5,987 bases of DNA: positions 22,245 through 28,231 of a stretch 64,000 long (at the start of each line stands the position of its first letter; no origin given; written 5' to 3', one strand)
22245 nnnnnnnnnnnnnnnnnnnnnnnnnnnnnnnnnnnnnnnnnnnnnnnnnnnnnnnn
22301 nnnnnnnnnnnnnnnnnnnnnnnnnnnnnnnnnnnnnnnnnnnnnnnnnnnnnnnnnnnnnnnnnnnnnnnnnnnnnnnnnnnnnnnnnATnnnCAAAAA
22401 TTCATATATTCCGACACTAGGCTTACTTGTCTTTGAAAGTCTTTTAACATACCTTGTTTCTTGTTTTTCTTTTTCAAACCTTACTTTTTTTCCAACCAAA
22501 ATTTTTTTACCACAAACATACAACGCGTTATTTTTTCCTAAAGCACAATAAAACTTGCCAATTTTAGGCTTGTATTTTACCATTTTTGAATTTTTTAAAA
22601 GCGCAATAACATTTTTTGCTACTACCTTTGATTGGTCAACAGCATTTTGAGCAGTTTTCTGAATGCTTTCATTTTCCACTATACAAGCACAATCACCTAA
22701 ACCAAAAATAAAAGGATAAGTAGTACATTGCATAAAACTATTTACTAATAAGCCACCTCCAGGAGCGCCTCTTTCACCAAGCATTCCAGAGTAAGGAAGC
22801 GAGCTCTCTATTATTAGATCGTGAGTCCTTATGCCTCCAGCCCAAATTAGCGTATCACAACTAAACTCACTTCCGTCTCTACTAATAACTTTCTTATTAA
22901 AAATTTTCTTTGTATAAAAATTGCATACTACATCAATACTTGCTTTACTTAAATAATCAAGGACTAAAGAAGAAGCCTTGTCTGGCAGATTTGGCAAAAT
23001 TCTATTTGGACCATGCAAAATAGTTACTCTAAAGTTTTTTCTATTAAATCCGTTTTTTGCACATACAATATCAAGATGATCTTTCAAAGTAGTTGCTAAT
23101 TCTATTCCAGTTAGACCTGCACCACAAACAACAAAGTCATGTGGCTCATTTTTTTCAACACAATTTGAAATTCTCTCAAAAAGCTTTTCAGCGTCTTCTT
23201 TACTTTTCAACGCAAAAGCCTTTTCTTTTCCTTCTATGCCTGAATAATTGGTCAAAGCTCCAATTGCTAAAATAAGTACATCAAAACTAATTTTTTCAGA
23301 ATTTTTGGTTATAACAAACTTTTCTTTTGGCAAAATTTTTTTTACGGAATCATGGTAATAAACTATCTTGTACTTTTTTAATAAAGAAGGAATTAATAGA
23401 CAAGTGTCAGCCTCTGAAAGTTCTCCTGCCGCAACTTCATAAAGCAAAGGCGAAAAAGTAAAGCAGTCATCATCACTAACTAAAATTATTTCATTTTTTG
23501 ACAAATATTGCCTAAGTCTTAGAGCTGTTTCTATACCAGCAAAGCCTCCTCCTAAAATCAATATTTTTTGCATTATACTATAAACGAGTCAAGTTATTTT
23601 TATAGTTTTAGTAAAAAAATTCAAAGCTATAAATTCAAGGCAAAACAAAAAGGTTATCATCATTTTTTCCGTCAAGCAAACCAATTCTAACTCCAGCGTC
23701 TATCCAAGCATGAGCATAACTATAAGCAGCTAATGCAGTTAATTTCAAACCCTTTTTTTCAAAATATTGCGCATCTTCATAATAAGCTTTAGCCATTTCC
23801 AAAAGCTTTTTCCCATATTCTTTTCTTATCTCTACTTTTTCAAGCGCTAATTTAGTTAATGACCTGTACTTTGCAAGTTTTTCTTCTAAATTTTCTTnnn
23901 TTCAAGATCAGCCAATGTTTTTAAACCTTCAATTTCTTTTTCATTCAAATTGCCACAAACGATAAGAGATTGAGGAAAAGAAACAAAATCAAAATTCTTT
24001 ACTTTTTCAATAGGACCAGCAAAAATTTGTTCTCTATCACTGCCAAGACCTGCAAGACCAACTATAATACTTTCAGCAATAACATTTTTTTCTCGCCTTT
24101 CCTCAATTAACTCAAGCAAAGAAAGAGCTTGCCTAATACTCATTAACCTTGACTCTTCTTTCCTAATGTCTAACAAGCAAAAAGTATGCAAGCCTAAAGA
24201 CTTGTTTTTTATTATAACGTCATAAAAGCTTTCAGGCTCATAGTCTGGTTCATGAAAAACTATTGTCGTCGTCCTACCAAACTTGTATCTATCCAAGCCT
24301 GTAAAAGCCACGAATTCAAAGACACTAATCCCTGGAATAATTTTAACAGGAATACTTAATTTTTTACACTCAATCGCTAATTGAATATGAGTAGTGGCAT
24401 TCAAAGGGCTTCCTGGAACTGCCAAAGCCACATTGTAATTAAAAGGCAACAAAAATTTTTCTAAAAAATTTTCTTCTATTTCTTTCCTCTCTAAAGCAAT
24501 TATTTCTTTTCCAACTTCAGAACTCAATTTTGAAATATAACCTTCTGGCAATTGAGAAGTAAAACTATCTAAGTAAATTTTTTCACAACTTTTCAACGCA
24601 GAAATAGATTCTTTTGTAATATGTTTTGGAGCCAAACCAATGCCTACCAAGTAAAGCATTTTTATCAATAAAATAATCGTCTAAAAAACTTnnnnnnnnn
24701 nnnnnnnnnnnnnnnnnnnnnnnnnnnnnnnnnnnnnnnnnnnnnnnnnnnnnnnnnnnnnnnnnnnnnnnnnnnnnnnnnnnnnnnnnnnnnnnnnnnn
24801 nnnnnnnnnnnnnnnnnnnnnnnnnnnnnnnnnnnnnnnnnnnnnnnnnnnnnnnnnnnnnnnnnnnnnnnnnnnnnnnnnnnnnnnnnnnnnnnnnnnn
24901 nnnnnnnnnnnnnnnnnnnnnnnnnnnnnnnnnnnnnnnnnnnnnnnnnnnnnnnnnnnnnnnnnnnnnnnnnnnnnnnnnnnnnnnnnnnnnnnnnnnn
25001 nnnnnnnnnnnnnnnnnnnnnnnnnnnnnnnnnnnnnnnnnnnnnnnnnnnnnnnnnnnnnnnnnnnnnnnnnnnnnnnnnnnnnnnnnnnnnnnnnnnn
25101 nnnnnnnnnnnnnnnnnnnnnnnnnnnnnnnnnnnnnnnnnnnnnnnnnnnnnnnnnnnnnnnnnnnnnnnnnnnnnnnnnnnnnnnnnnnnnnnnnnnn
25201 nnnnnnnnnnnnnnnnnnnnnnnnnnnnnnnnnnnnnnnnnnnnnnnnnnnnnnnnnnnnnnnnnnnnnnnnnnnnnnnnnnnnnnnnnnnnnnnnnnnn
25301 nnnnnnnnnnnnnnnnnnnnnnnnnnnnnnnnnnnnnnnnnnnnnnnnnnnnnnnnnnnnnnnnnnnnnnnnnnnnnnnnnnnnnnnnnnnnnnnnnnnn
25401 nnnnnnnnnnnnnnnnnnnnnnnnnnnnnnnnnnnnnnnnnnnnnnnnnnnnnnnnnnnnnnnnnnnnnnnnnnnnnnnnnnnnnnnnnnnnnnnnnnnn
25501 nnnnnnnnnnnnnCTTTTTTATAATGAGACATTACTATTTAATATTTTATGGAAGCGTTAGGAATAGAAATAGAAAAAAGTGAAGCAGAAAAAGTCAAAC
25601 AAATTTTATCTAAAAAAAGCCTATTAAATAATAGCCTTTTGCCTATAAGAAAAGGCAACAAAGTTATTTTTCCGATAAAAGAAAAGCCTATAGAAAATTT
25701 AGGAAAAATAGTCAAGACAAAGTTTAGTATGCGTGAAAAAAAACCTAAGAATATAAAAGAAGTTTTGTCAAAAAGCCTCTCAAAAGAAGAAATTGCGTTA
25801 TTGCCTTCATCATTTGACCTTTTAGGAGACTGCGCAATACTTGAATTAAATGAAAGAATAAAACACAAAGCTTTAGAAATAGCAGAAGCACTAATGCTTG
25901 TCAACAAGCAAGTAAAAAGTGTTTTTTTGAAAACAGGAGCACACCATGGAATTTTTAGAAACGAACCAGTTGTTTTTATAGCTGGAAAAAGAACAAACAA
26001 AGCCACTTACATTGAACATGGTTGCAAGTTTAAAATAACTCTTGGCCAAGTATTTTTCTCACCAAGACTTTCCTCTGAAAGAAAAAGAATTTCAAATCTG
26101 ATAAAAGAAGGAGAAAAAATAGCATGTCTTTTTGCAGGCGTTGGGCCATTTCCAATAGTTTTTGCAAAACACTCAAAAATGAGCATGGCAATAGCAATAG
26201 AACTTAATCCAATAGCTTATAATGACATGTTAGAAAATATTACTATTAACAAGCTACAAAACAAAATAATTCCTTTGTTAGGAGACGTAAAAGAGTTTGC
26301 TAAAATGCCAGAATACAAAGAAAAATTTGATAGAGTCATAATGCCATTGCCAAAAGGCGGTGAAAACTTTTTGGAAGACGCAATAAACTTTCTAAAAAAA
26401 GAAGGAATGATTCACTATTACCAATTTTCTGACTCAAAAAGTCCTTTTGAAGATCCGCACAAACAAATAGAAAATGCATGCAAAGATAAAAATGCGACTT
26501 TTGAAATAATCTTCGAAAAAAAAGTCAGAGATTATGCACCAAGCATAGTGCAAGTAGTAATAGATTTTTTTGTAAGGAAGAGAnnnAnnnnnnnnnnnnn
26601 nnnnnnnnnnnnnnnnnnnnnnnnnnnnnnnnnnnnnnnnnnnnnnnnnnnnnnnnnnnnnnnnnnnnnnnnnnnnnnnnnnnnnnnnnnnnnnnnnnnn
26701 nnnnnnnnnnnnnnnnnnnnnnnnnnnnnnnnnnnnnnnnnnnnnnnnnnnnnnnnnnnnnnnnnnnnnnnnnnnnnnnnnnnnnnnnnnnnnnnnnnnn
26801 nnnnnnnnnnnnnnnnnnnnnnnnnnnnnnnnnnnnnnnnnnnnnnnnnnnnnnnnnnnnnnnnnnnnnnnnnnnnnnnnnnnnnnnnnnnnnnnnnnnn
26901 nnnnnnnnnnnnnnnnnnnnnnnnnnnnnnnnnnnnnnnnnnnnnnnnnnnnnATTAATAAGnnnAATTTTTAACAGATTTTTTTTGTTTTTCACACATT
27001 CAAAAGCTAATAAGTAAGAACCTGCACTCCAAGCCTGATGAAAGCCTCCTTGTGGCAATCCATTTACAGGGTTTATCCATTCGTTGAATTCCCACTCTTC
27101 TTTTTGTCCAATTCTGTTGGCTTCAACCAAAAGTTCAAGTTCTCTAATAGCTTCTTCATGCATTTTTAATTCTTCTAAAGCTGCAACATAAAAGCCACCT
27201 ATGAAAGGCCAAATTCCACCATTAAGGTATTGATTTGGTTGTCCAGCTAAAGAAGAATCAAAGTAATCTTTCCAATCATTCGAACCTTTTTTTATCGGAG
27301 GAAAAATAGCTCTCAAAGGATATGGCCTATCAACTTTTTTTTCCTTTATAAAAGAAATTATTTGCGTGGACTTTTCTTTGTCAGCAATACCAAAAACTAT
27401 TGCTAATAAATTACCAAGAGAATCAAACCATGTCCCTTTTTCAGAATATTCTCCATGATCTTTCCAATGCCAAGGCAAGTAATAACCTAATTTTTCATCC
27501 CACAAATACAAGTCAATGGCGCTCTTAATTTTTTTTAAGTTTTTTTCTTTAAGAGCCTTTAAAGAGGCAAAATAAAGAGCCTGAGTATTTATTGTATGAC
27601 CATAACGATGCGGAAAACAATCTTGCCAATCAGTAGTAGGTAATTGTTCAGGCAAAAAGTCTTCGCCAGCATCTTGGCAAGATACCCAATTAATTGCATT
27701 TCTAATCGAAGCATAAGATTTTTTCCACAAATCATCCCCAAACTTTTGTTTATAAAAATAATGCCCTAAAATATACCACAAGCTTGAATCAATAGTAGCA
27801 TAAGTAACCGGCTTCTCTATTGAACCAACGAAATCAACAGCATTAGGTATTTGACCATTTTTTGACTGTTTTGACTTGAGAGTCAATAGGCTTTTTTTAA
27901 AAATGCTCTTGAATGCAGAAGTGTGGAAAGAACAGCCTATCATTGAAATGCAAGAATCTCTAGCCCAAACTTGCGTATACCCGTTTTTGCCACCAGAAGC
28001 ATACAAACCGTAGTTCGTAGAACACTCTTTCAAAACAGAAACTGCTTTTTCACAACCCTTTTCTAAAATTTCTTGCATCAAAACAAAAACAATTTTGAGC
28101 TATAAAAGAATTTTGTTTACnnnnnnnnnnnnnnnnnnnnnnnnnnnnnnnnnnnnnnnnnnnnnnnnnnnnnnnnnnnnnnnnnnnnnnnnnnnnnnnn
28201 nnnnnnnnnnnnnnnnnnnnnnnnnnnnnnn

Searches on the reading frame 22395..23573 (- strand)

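Call 76: search_protein_families(library=pfam, proteins=[window:22395-23573:-], max_evalue=0.00001)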
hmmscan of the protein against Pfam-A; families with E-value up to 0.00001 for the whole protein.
window:22395-23573:- (393 aa): 2 families
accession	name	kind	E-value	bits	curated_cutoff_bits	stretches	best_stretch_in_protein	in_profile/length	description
PF07992.20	Pyr_redox_2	-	2.2e-41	142.6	26.1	1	3-314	2-290/291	Pyridine nucleotide-disulphide oxidoreductase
PF00070.33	Pyr_redox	-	1.3e-10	42.1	22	1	147-224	2-66/82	Pyridine nucleotide-disulphide oxidoreductase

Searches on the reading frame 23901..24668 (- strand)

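Call 76: search_protein_families(library=pfam, proteins=[window:23901-24668:-], max_evalue=0.00001)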
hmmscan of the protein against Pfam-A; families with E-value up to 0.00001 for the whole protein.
window:23901-24668:- (256 aa): 1 family
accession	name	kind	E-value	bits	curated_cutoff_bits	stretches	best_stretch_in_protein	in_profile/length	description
PF00590.25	TP_methylase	-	2.4e-15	57.5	27.8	1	4-223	1-211/212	Tetrapyrrole (Corrin/Porphyrin) Methylases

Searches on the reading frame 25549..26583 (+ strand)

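Call 76: search_protein_families(library=pfam, proteins=[window:25549-26583:+], max_evalue=0.00001)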
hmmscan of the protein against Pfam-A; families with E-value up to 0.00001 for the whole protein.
window:25549-26583:+ (345 aa): 4 families
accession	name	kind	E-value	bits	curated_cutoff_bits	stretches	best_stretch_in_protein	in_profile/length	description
PF02475.24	TRM5-TYW2_MTfase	-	5.1e-48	163.6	28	1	155-315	4-160/164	TRM5/TYW2 methyltransferase domain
PF25133.1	TYW2_N_2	-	1.8e-16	60.5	27.7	1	69-149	1-79/79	TYW2 N-terminal domain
PF18093.7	Trm5_N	-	3.7e-09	36.7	22.7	1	5-47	1-43/47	tRNA methyltransferase 5 N-terminal domain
PF09445.16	Methyltransf_15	-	8.3e-06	25.9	22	0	193-278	6-90/165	RNA cap guanine-N2 methyltransferase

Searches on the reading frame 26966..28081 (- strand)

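Call 76: search_protein_families(library=pfam, proteins=[window:26966-28081:-], max_evalue=0.00001)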
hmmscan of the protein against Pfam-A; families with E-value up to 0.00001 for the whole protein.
window:26966-28081:- (372 aa): 3 families
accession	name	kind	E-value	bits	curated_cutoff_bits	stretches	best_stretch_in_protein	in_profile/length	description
PF06202.20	GDE_C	-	1.7e-18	67.2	21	1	21-355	11-364/367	Amylo-alpha-1,6-glucosidase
PF12899.13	Glyco_hydro_100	-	3e-15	56.3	23.6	1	219-364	290-433/435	Alkaline and neutral invertase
PF22422.2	MGH1-like_GH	-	2.9e-10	40.7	27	1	181-352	205-356/356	Mannosylglycerate hydrolase MGH1-like glycoside hydrolase domain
